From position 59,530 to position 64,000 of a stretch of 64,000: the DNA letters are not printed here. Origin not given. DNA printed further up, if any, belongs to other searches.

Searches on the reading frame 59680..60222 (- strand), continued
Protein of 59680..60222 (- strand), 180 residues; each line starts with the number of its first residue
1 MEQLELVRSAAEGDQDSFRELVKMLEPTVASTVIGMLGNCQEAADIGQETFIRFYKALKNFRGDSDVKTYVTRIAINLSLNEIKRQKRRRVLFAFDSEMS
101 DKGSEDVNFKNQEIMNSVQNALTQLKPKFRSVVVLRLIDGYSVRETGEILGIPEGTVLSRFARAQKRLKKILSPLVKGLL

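Call 71: find_encoding_contigs(protein=P0014, flank=10000, max_places=2)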
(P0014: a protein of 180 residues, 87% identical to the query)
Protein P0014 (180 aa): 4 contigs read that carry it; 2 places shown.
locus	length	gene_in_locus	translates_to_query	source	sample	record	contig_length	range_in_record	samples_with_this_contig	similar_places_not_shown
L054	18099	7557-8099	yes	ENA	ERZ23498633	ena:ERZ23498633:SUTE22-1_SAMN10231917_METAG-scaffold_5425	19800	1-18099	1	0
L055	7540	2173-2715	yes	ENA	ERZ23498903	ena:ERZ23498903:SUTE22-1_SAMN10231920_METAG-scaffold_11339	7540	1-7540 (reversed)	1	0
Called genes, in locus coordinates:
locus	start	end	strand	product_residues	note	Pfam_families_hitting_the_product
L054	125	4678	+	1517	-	PF08126:Propeptide_C25, PF01364:Peptidase_C25, PF06119:NIDO (faint), PF13860:FlgD_ig (weak)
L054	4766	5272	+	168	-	PF01936:NYN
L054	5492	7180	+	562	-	PF17900:Peptidase_M1_N (weak), PF01433:Peptidase_M1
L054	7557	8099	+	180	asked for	PF04542:Sigma70_r2, PF08281:Sigma70_r4_2, PF04545:Sigma70_r4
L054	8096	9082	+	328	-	PF04773:FecR, PF16344:FecR_C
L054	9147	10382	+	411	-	PF13620:CarboxypepD_reg, PF13715:CarbopepD_reg_2, PF07715:Plug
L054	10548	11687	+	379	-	PF00593:TonB_dep_Rec_b-barrel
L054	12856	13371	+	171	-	PF13585:CHU_C (weak), PF13860:FlgD_ig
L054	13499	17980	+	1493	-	PF08126:Propeptide_C25, PF01364:Peptidase_C25, PF13860:FlgD_ig, PF18962:Por_Secre_tail (weak)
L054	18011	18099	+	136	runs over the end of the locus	PF07963:N_methyl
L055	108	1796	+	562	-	PF17900:Peptidase_M1_N (weak), PF01433:Peptidase_M1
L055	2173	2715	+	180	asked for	PF04542:Sigma70_r2, PF08281:Sigma70_r4_2, PF04545:Sigma70_r4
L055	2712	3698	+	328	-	PF04773:FecR, PF16344:FecR_C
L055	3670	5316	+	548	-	-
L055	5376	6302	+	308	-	PF00593:TonB_dep_Rec_b-barrel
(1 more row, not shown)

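Call 72: find_encoding_contigs(protein=P0013, flank=10000, max_places=2)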
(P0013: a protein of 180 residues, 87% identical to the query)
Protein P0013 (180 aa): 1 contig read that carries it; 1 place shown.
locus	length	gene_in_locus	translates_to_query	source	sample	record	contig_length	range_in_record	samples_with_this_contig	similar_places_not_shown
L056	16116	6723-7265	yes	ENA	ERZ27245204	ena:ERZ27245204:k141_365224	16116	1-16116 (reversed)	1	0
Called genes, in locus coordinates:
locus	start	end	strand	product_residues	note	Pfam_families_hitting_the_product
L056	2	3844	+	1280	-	?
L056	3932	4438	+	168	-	PF01936:NYN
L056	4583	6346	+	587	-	PF17900:Peptidase_M1_N (weak), PF01433:Peptidase_M1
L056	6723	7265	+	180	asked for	PF04542:Sigma70_r2, PF08281:Sigma70_r4_2, PF04545:Sigma70_r4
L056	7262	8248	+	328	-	PF04773:FecR, PF16344:FecR_C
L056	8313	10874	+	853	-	PF13620:CarboxypepD_reg, PF13715:CarbopepD_reg_2, PF07715:Plug, PF00593:TonB_dep_Rec_b-barrel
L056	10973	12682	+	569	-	PF13585:CHU_C (faint), PF13860:FlgD_ig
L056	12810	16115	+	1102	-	?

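Call 73: find_encoding_contigs(protein=P0002, flank=10000, max_places=2)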
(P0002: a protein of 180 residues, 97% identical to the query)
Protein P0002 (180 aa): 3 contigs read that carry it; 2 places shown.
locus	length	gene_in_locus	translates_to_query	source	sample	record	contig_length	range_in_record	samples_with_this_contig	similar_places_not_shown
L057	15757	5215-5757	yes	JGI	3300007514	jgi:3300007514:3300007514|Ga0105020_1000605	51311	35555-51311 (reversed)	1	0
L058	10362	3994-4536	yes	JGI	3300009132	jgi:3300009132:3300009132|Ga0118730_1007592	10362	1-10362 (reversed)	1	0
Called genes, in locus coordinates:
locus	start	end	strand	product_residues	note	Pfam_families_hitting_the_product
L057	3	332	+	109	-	?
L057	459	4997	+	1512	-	PF08126:Propeptide_C25, PF01364:Peptidase_C25, PF06119:NIDO (faint), PF18962:Por_Secre_tail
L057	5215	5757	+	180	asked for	PF04542:Sigma70_r2, PF07638:Sigma70_ECF (weak), PF08281:Sigma70_r4_2, PF04545:Sigma70_r4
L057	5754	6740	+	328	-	PF04773:FecR, PF16344:FecR_C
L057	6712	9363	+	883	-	PF13620:CarboxypepD_reg (weak), PF13715:CarbopepD_reg_2, PF07715:Plug, PF00593:TonB_dep_Rec_b-barrel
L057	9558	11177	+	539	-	PF13860:FlgD_ig (weak)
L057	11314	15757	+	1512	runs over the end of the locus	PF08126:Propeptide_C25, PF01364:Peptidase_C25, PF06119:NIDO (faint), PF13860:FlgD_ig, PF18962:Por_Secre_tail (weak)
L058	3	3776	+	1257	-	?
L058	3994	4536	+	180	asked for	PF04542:Sigma70_r2, PF07638:Sigma70_ECF (weak), PF08281:Sigma70_r4_2, PF04545:Sigma70_r4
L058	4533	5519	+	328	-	PF04773:FecR, PF16344:FecR_C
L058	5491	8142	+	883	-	PF13620:CarboxypepD_reg (weak), PF13715:CarbopepD_reg_2, PF07715:Plug, PF00593:TonB_dep_Rec_b-barrel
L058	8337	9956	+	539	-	PF13860:FlgD_ig (weak)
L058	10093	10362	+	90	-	?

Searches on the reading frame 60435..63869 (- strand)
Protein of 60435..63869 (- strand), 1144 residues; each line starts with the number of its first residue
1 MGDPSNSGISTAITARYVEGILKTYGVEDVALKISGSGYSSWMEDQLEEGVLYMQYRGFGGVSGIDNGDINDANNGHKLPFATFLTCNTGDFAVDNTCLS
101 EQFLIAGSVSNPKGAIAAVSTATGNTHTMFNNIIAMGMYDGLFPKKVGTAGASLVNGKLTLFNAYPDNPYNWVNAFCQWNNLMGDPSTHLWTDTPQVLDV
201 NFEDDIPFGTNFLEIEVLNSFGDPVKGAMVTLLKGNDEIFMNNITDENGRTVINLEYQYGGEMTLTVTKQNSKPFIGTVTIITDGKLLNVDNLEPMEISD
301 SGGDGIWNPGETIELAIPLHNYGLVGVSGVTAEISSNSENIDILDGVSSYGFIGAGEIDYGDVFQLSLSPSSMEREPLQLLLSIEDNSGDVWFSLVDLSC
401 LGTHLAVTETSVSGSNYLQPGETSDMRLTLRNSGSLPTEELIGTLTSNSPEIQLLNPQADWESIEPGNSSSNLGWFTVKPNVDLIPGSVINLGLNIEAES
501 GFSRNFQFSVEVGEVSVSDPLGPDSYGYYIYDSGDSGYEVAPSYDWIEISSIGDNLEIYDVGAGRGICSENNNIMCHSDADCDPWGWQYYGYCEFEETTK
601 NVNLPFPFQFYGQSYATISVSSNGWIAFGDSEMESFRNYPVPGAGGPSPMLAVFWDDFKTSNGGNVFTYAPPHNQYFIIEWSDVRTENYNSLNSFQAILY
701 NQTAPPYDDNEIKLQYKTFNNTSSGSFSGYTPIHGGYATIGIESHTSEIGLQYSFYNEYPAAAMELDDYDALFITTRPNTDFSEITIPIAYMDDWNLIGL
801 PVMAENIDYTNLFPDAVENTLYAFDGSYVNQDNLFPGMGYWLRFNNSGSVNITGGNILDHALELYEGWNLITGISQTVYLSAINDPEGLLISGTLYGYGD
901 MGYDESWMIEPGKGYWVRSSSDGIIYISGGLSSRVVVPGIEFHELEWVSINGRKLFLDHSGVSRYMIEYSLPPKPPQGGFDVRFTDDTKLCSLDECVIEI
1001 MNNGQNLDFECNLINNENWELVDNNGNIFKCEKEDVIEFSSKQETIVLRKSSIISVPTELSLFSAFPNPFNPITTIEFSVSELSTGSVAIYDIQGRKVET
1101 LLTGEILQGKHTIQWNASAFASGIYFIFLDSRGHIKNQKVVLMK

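Call 7: search_protein_families(library=pfam, proteins=[window:60435-63869:-])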
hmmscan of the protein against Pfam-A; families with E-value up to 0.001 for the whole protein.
window:60435-63869:- (1144 aa): 5 families
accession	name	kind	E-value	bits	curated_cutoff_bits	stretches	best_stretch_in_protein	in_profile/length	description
PF01364.23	Peptidase_C25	-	3.7e-20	73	23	1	43-189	222-373/374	Peptidase family C25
PF18962.6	Por_Secre_tail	-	5.7e-10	39.8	27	1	1066-1141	2-74/75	Secretion system C-terminal sorting domain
PF06119.19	NIDO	-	4.6e-06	27.2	25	0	618-668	3-50/186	Nidogen-like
PF03785.20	Peptidase_C25_C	-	0.00045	20.4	25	0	225-279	25-78/79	Peptidase family C25, C terminal ig-like domain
PF02369.22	Big_1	-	0.0005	20.6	34.9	0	210-272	18-83/93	Bacterial Ig-like domain (group 1)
